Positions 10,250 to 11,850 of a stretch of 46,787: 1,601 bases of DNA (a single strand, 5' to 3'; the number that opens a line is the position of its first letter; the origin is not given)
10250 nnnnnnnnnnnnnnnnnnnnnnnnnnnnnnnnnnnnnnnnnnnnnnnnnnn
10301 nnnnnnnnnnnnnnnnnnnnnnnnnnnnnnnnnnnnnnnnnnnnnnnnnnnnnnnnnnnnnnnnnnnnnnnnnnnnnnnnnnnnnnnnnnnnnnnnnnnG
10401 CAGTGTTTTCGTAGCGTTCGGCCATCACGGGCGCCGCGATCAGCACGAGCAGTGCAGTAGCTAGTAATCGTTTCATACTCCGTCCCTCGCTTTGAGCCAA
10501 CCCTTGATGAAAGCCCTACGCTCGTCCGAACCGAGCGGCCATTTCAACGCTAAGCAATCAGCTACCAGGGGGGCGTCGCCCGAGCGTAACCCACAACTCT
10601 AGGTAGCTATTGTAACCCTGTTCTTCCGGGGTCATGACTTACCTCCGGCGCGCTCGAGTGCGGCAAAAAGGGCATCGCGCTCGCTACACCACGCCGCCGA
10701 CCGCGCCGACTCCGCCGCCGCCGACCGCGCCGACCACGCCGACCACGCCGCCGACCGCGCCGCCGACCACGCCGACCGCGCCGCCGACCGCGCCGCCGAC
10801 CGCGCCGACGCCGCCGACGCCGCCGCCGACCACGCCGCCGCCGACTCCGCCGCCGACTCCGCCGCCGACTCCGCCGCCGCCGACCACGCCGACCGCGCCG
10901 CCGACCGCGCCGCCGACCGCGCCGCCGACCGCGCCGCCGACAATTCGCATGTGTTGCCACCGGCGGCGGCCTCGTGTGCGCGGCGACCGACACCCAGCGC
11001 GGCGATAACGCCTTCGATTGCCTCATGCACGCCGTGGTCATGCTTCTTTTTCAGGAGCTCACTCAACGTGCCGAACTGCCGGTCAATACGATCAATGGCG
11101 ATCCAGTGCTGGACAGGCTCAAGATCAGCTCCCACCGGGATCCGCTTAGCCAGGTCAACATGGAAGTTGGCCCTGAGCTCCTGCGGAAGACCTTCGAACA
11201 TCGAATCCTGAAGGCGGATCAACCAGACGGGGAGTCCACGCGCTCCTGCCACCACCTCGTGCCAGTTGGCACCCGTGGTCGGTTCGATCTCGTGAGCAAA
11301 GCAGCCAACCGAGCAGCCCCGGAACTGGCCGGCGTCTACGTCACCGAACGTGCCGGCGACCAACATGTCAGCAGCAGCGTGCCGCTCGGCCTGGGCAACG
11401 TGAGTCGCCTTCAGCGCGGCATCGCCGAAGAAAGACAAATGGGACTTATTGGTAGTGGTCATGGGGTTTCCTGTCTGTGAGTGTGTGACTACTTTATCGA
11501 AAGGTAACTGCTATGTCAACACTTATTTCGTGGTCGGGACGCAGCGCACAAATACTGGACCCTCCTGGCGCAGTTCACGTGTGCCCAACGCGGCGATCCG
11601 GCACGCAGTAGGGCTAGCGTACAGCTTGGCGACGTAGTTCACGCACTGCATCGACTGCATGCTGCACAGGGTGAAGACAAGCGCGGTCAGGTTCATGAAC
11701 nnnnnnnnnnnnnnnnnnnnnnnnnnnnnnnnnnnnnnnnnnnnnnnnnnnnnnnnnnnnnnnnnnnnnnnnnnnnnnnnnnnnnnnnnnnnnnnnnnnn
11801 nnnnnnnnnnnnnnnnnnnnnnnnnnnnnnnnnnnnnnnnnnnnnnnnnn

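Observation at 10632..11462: Protein with ~22 tandem SAAX tetrapeptide repeats encoded by slippage-prone 12-bp DNA repeats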

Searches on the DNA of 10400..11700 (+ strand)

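Call 6: search_dna_similar(query=window:10400-11700:+, collection=phages, mode=near, max_rows=40)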
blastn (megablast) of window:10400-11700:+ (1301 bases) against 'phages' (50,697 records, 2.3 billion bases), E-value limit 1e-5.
No match.
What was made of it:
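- Tried and rejected: No match (call 6).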

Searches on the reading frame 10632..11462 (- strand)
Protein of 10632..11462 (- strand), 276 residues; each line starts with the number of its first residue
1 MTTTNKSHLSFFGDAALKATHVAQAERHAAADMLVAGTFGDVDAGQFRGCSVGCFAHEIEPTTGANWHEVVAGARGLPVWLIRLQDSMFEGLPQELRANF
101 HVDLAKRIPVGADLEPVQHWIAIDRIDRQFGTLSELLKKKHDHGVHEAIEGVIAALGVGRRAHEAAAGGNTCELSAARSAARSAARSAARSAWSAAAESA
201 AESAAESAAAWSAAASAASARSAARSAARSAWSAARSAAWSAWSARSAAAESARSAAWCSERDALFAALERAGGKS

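Call 4: search_protein_families(library=pfam, proteins=[window:10632-11462:-], max_evalue=10)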
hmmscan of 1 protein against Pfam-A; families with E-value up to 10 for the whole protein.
window:10632-11462:- (276 aa): 0 families

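Call 5: search_protein_families(library=phrogs, proteins=[window:10632-11462:-], max_evalue=1)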
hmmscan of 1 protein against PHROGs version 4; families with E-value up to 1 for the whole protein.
window:10632-11462:- (276 aa): 1 family
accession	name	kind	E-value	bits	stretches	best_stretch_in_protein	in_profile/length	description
phrog_1642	-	head and packaging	0.47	11.4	0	86-105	79-98/152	virion structural protein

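Call 9: search_dna_similar(query=window:10632-11462:-, collection=phages, mode=protein, max_rows=40, max_evalue=0.01)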
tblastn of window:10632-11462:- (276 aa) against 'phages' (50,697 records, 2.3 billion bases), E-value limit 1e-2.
Records with a match: 13; places in all: 13; records where one place covers at least 80% of the query: 0.
Best place of each record, by identity: 60-80% 13.
By first word of the organism name: Xanthomonas 13.
By host as written in the record: Xanthomonas arboricola pv. pruni strain Xcp1 6; Xanthomonas euvesicatoria 3; Xanthomonas sp. 2; Xanthomonas vesicatoria 2.
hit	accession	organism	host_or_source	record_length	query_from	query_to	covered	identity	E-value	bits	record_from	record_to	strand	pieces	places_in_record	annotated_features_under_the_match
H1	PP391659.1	Xanthomonas phage XapPhi1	Xanthomonas arboricola pv. pruni strain ...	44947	4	173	62%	61.2%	4e-56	199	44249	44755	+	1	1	none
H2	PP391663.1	Xanthomonas phage XapPhi5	Xanthomonas arboricola pv. pruni strain ...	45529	4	173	62%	61.2%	5e-56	199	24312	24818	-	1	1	hypothetical protein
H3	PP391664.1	Xanthomonas phage XapPhi6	Xanthomonas arboricola pv. pruni strain ...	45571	4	173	62%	61.2%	5e-56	199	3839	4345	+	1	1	none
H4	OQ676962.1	Xanthomonas phage NEB7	Xanthomonas sp.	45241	4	173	62%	61.2%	6e-56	199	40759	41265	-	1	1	hypothetical protein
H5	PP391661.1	Xanthomonas phage XapPhi3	Xanthomonas arboricola pv. pruni strain ...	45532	4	173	62%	61.2%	6e-56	199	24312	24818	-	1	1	hypothetical protein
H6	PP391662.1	Xanthomonas phage XapPhi4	Xanthomonas arboricola pv. pruni strain ...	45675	4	173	62%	61.2%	6e-56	199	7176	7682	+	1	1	none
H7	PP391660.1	Xanthomonas phage XapPhi2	Xanthomonas arboricola pv. pruni strain ...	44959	4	173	62%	61.2%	8e-56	198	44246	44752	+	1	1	none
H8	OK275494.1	Xanthomonas phage MYK3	Xanthomonas sp.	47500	9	168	58%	61.9%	1e-53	192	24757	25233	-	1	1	hypothetical protein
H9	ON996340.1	Xanthomonas phage BsXeu269p/3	Xanthomonas euvesicatoria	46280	9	168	58%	61.9%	1e-53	192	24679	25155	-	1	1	hypothetical protein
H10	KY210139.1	Xanthomonas phage KPhi1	Xanthomonas euvesicatoria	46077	9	168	58%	61.9%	1e-53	192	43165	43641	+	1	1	hypothetical protein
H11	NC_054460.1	Xanthomonas phage KPhi1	Xanthomonas euvesicatoria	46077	9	168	58%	61.9%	1e-53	192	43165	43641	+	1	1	hypothetical protein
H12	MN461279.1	Xanthomonas virus phiXaf18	Xanthomonas vesicatoria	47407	9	168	58%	61.9%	1e-53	192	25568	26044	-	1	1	hypothetical protein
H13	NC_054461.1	Xanthomonas virus phiXaf18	Xanthomonas vesicatoria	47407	9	168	58%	61.9%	1e-53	192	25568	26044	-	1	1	hypothetical protein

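Call 10: get_annotated_region(hit=H4, flank=2500)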
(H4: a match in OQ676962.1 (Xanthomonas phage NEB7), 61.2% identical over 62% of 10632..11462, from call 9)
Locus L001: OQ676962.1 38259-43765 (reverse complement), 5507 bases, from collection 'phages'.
description: Xanthomonas phage NEB7, complete genome.
organism: Xanthomonas phage NEB7 (NCBI taxid 3038311)
taxonomy: Viruses; Duplodnaviria; Heunggongvirae; Uroviricota; Caudoviricetes; Kantovirinae
host: Xanthomonas sp.; source: soil; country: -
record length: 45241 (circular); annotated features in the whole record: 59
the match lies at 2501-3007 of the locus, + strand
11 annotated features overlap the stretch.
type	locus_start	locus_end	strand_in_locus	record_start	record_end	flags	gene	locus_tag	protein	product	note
CDS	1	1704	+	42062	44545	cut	-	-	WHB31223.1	DNA primase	-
CDS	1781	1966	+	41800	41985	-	-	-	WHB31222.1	hypothetical protein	-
CDS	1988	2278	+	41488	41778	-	-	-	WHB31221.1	hypothetical protein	-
CDS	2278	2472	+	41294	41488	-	-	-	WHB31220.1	hypothetical protein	-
CDS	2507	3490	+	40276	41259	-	-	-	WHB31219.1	hypothetical protein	-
CDS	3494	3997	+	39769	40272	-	-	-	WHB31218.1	hypothetical protein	-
CDS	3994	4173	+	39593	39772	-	-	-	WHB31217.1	hypothetical protein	-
CDS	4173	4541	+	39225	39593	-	-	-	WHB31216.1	hypothetical protein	-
CDS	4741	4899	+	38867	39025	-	-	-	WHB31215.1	hypothetical protein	-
CDS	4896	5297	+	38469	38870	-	-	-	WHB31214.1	hypothetical protein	-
CDS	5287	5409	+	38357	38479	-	-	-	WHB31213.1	hypothetical protein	-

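Call 11: get_annotated_region(hit=H10, flank=2500)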
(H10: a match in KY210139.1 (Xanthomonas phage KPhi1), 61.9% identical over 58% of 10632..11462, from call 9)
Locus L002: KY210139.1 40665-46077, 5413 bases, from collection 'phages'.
description: Xanthomonas phage KPhi1, complete genome.
organism: Xanthomonas phage KPhi1 (NCBI taxid 1927017)
taxonomy: Viruses; Duplodnaviria; Heunggongvirae; Uroviricota; Caudoviricetes; Kantovirinae; Beograduvirus; Beograduvirus KPhi1
host: Xanthomonas euvesicatoria; source: pepper rhizosphere soil; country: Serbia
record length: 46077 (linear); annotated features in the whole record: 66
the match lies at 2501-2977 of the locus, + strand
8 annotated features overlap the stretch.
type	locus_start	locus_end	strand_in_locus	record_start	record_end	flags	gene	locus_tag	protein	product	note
CDS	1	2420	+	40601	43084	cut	-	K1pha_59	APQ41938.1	virulence-associated E family protein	-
CDS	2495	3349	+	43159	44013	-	-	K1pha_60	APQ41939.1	hypothetical protein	-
CDS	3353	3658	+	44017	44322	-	-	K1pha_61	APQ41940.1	hypothetical protein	-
CDS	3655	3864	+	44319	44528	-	-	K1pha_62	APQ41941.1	putative integron gene cassette protein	-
CDS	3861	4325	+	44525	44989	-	-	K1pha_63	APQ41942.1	hypothetical protein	-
CDS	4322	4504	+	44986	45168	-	-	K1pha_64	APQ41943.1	hypothetical protein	-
CDS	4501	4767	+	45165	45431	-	-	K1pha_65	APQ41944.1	hypothetical protein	-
CDS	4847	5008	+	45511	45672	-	-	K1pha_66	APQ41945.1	hypothetical protein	-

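Call 12: get_annotated_region(hit=H2, flank=2500)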
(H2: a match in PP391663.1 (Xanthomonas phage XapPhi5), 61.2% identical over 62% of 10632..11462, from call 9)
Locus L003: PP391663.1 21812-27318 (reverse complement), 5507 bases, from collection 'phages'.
description: Xanthomonas phage XapPhi5, complete genome.
organism: Xanthomonas phage XapPhi5 (NCBI taxid 3125923)
taxonomy: Viruses; Duplodnaviria; Heunggongvirae; Uroviricota; Caudoviricetes
host: Xanthomonas arboricola pv. pruni strain Xcp1; source: Prunus persica leaf tissue; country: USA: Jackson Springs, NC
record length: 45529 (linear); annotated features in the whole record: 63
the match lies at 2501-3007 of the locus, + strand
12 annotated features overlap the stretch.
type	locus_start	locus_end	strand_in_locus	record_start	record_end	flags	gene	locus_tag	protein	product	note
CDS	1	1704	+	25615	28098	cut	-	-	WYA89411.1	hypothetical protein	-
CDS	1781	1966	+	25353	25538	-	-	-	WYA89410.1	hypothetical protein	-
CDS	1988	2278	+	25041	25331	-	-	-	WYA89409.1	hypothetical protein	-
CDS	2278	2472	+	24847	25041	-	-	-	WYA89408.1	hypothetical protein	-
CDS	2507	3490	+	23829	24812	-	-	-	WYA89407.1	hypothetical protein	-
CDS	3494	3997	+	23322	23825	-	-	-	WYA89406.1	hypothetical protein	-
CDS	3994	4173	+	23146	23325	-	-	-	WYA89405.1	hypothetical protein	-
CDS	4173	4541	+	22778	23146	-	-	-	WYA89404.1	hypothetical protein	-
CDS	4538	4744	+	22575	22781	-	-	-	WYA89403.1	hypothetical protein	-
CDS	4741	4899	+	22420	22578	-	-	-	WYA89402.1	hypothetical protein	-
CDS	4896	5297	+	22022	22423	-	-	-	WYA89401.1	hypothetical protein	-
CDS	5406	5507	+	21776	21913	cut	-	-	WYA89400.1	hypothetical protein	-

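Call 17: search_protein_families(library=ncbifam, proteins=[window:10632-11462:-, L001:2507-3490:+, L002:2495-3349:+], max_evalue=1)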
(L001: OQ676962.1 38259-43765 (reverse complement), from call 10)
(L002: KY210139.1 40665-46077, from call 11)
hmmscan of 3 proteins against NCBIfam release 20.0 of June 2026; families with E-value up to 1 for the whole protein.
window:10632-11462:- (276 aa): 1 family
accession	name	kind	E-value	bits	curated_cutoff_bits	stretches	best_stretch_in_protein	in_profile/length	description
NF010381.0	PRK13808.1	equivalog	0.019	14.3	426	1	145-256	183-294/335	adenylate kinase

L001:2507-3490:+ (327 aa): 1 family
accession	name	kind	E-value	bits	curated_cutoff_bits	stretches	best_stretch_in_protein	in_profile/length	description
NF052608.1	TrhMmycExpMmpL3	equivalog_domain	0.55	8.4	1400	1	161-302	819-942/992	trehalose monomycolate exporter MmpL3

L002:2495-3349:+ (284 aa): 2 families
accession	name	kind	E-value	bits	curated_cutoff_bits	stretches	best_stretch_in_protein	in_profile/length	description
NF010381.0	PRK13808.1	equivalog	0.03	13.7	426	1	136-264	181-312/335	adenylate kinase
NF008975.0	PRK12323.1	equivalog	0.83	8.3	875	0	117-260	355-499/709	DNA polymerase III subunit gamma/tau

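Call 18: search_protein_families(library=padloc, proteins=[window:10632-11462:-, L001:2507-3490:+, L002:2495-3349:+], max_evalue=1)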
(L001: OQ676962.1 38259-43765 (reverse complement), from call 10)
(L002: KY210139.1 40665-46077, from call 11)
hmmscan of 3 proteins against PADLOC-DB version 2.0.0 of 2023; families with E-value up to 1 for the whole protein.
window:10632-11462:- (276 aa): 0 families

L001:2507-3490:+ (327 aa): 0 families

L002:2495-3349:+ (284 aa): 0 families

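Call 24: search_solved_structures(query=A2, max_evalue=10, show_alignments=2)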
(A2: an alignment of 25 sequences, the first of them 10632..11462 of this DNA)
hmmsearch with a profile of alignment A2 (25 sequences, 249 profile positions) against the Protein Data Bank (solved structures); distinct sequences matched with E-value up to 10: 4.
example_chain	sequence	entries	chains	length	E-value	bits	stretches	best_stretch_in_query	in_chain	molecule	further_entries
6ijo_D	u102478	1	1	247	0.21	14.7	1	152-233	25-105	PsaD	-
3jcs_Q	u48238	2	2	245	2.9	11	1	155-214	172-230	ribosomal protein L19e | eL19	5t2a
8e1e_A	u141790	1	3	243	4.7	10.4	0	124-184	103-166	SG122_C3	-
5vtl_A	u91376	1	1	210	8.8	9.5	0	129-201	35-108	Tb427.07.360- putative uncharacterized metacyclic invariant surface protein from Trypanoso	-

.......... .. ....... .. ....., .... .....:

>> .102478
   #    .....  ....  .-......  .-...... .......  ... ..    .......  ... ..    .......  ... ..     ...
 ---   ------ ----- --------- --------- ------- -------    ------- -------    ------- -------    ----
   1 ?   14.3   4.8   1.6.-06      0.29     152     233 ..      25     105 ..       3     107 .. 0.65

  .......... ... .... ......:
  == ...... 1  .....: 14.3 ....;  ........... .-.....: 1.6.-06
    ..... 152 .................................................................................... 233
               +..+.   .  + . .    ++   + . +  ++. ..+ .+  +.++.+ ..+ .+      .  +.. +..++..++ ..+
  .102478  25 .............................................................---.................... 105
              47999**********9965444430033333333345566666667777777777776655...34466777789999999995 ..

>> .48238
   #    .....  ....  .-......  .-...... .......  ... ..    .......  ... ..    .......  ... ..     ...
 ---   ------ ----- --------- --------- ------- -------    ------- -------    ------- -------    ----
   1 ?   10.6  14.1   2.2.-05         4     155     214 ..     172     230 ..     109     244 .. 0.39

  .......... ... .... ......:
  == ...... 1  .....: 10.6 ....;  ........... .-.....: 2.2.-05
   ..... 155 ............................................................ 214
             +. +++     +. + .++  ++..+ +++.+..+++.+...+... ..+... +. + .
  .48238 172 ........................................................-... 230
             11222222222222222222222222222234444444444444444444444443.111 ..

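Call 30: predict_structure(alignment_id=A2)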
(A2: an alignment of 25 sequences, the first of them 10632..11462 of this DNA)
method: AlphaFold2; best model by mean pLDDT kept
length: 276 residues; sequences in the alignment: 25
mean_pLDDT: 79.2   pTM: 0.74
mean pLDDT of the five models: 79.2, 76.6, 76.0, 75.0, 71.6
residues with pLDDT >= 90: 107; 70-90: 89; 50-70: 51; < 50: 29
segments of 3 or more residues with pLDDT < 50: 37-43, 45-49, 205-214, 216-221
pLDDT, mean of each block of 10 residues (from residue 1): 67 97 92 56 47 88 89 96 93 88 97 95 93 91 84 86 88 74 67 64 50 43 62 70 76 86 97 86
secondary structure, 60 per line:
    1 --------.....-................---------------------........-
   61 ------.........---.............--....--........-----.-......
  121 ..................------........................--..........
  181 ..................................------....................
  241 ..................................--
elements in order: H10-13 H15-30 H52-59 H67-75 H79-91 H94-97 H100-107 H115-138 H145-168 H171-214 H221-274
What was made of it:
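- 10689..10940 (-): Array of 22 S-A(1-3)-X units, residues 175-258. It is built only from the codons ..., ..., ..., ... and GAG, and is predicted to form an antiparallel helical hairpin. AlphaFold2 places helices at 171-214 and 221-274, with the turn on the only two units that lack a bulky X (SAAA-SAA, residues 212-218), at the centre of the array (call 30).
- On Alacoil-type antiparallel helical hairpin: AlphaFold2 predicts helices 171-214 and 221-274, but pLDDT is 43-70 in the middle (call 30).
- Closest known: Ala-based stable helices:. Different: Both ends are anchored, so a hairpin is predicted rather than a free rod (call 30).
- AlphaFold2 confidence in the middle of the array is low (pLDDT 43-70, call 30), so a hairpin cannot be distinguished from a single long helix or a partly disordered segment. 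The array is predicted helical (call 30). Both ends are anchored on one domain, so nothing is spaced apart (call 30).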

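Call 34: fold_search(model_id=the predicted structure, library=pdb)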
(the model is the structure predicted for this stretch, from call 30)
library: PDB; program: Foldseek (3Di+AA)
matches with E <= 10: 47; with E <= 0.001: 0
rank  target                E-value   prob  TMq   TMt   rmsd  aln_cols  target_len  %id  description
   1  5c22_A                7.4e-01  0.15  0.16  0.16  20.4       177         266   15  Crystal structure of Zn-bound HlyD from E. coli (released 2016-02-17)
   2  1x8z_A                1.1e+00  0.84  0.25  0.41   7.7       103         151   14  Crystal structure of a pectin methylesterase inhibitor from Arabidopsis thaliana (released 2004-12-28)
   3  5c22_C                1.1e+00  0.21  0.18  0.20  19.3       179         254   13  Crystal structure of Zn-bound HlyD from E. coli (released 2016-02-17)
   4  5c22_B                1.4e+00  0.18  0.18  0.19  19.6       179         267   13  Crystal structure of Zn-bound HlyD from E. coli (released 2016-02-17)
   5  1x91                  2.4e+00  0.47  0.24  0.39   7.1       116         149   16  Crystal structure of mutant form A of a pectin methylesterase inhibitor from Arabidopsis (released 2004-12-28)
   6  7n6g_3I               2.9e+00  0.16  0.19  0.14  46.4       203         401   20  C1 of central pair (released 2022-05-18)
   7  7sqc_1W               2.9e+00  0.07  0.19  0.20  32.2       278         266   17  Ciliary C1 central pair apparatus isolated from Chlamydomonas reinhardtii (released 2022-04-13)
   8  3ok8_A                3.0e+00  0.08  0.16  0.20  22.8       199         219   13  I-BAR OF PinkBAR (released 2011-07-13)
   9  1wdz_B                3.2e+00  0.02  0.10  0.12  24.8       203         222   11  Crystal structure of RCB domain of IRSp53 (released 2005-06-07)
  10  8f6r_A                3.4e+00  0.08  0.18  0.21  14.4       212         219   16  CryoEM structure of designed modular protein oligomer C6-79 (released 2023-11-29)
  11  23as_0                3.5e+00  0.07  0.17  0.13  27.1       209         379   10  Structure of Arabidopsis SNX1 (Class l, 7-fold) (released 2026-03-18)
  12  8tlp_B                3.7e+00  0.06  0.18  0.21  12.0       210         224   15  Computationally designed tunable C2 symmetric tandem repeat homodimer, D_3_633_8x without peptide (released 2024-12-11)
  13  6grj_D                3.9e+00  0.02  0.11  0.10  29.1       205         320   10  Structure of the AhlB pore of the tripartite alpha-pore forming toxin, AHL, from Aeromonas hydrophila. (released 2019-07-03)
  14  8qb9_A                4.3e+00  0.06  0.17  0.19  21.8       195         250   14  Helical reconstruction of yeast eisosome protein Pil1 bound to membrane composed of lipid mixture -PIP2/+sterol (DOPC, (released 2024-07-24)
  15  1x90_A                4.6e+00  0.28  0.23  0.39  10.0       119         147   17  Crystal structure of mutant form B of a pectin methylesterase inhibitor from Arabidopsis (released 2004-12-28)
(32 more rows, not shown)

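Call 66: get_annotated_region(hit=H1, flank=700)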
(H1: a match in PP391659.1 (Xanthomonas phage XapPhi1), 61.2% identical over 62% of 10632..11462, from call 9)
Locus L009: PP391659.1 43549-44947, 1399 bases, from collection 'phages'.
description: Xanthomonas phage XapPhi1, complete genome.
organism: Xanthomonas phage XapPhi1 (NCBI taxid 3125919)
taxonomy: Viruses; Duplodnaviria; Heunggongvirae; Uroviricota; Caudoviricetes
host: Xanthomonas arboricola pv. pruni strain Xcp1; source: Prunus persica leaf tissue; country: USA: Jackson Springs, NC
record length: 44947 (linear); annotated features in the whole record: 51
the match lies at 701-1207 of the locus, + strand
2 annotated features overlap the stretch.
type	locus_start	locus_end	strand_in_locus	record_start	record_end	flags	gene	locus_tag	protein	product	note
CDS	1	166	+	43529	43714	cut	-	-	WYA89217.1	hypothetical protein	-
CDS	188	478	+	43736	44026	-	-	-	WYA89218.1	hypothetical protein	-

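Call 67: get_annotated_region(hit=H6, flank=700)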
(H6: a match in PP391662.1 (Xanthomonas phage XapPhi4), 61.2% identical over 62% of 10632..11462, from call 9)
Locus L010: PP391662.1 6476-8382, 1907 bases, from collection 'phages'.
description: Xanthomonas phage XapPhi4, complete genome.
organism: Xanthomonas phage XapPhi4 (NCBI taxid 3125922)
taxonomy: Viruses; Duplodnaviria; Heunggongvirae; Uroviricota; Caudoviricetes
host: Xanthomonas arboricola pv. pruni strain Xcp1; source: Prunus persica leaf tissue; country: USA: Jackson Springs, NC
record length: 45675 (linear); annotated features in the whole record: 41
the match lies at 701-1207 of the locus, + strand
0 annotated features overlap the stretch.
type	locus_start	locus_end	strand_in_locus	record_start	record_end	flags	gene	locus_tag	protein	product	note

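Call 68: get_annotated_region(hit=H8, flank=700)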
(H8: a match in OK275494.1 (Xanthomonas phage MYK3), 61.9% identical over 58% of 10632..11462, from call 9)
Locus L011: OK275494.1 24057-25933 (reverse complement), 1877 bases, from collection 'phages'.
description: Xanthomonas phage MYK3, complete genome.
organism: Xanthomonas phage MYK3 (NCBI taxid 2886034)
taxonomy: Viruses; Duplodnaviria; Heunggongvirae; Uroviricota; Caudoviricetes; Kantovirinae; Beograduvirus
host: Xanthomonas sp.; source: myakka city; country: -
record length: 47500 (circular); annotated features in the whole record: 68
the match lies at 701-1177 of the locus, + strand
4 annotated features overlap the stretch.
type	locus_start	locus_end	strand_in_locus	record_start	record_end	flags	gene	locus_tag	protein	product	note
CDS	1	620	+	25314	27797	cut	-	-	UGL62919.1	hypothetical protein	-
CDS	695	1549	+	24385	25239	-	-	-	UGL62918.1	hypothetical protein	-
CDS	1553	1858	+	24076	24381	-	-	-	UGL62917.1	hypothetical protein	-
CDS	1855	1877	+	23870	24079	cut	-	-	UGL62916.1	hypothetical protein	-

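Call 69: get_annotated_region(hit=H9, flank=700)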
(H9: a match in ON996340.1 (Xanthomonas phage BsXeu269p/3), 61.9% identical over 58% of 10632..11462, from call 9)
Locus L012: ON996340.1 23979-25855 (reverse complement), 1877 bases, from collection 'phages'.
description: Xanthomonas phage BsXeu269p/3, complete genome.
organism: Xanthomonas phage BsXeu269p/3 (NCBI taxid 2968436)
taxonomy: Viruses; Duplodnaviria; Heunggongvirae; Uroviricota; Caudoviricetes; Kantovirinae; Beograduvirus
host: Xanthomonas euvesicatoria; source: tomato rhizosphere soil; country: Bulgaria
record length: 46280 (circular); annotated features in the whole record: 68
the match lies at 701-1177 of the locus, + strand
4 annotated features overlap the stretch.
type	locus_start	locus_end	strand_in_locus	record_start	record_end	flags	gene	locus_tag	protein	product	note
CDS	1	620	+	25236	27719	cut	-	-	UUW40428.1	virulence-associated E family protein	-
CDS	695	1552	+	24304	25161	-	-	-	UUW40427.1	hypothetical protein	-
CDS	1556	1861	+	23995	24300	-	-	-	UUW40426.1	hypothetical protein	-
CDS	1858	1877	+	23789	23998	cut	-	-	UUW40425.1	putative integron gene cassette protein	-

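Call 70: get_annotated_region(hit=H12, flank=700)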
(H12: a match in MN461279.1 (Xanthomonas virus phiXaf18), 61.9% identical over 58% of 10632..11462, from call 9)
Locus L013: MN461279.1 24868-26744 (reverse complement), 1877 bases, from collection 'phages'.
description: Xanthomonas virus phiXaf18, complete genome.
organism: Xanthomonas virus phiXaf18 (NCBI taxid 2653651)
taxonomy: Viruses; Duplodnaviria; Heunggongvirae; Uroviricota; Caudoviricetes; Kantovirinae; Beograduvirus; Beograduvirus Xaf18
host: Xanthomonas vesicatoria; source: soil; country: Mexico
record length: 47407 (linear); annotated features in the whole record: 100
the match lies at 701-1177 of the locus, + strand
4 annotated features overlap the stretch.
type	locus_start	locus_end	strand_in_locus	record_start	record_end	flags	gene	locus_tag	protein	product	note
CDS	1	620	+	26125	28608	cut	-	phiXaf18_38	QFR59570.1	virulence-associated E family protein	similar to virulence-associated E family protein [Xanthomonas phage KPhi1] RefSeq: APQ41938.1, contains ...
regulatory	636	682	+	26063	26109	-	-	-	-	promoter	-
CDS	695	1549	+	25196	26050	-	-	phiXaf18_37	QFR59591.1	hypothetical protein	similar to hypothetical protein K1pha_60 of Xanthomonas phage KPhi1 RefSeq: APQ41939.1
CDS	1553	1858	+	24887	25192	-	-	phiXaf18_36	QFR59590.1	hypothetical protein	similar to hypothetical protein K1pha_61 of Xanthomonas phage KPhi1 RefSeq: APQ41940.1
